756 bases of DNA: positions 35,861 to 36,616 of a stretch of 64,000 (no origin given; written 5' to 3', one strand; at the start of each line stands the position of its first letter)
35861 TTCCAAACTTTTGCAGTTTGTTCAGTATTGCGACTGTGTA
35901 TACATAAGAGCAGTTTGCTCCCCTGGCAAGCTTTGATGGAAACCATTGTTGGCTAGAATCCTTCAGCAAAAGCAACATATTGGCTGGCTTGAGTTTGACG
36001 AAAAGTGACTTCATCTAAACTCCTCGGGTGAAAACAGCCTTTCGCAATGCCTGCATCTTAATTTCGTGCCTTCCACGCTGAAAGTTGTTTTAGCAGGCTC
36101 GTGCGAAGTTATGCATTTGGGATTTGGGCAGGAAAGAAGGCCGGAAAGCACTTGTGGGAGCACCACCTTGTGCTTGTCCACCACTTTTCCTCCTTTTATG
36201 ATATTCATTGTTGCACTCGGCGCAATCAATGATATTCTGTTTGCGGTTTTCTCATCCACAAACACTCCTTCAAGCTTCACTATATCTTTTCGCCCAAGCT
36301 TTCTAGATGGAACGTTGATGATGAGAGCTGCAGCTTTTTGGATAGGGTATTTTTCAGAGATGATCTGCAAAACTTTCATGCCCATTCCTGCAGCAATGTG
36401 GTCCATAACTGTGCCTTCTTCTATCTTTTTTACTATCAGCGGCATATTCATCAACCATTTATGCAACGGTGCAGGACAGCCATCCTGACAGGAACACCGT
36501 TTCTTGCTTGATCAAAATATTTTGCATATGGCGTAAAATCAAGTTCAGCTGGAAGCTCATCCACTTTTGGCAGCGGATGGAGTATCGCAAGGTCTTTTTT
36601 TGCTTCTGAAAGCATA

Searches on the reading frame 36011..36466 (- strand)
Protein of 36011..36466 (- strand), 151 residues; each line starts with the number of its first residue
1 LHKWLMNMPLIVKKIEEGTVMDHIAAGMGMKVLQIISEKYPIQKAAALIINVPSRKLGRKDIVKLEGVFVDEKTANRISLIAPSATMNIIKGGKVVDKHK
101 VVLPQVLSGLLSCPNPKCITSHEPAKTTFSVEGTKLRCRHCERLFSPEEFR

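Call 89: search_protein_families(library=pfam, proteins=[window:36011-36466:-], max_evalue=0.01)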
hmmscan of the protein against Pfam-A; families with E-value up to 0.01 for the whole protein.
window:36011-36466:- (151 aa): 3 families
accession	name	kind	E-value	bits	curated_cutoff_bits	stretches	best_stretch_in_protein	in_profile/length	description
PF01948.23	PyrI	-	1.8e-27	95.8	25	1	11-101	2-92/93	Aspartate carbamoyltransferase regulatory chain, allosteric domain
PF02748.20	PyrI_C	-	1e-12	48.1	23.4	1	108-149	3-47/48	Aspartate carbamoyltransferase regulatory chain, metal binding domain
PF00650.25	CRAL_TRIO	-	0.0082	16.4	22.6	0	22-85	71-134/153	CRAL/TRIO domain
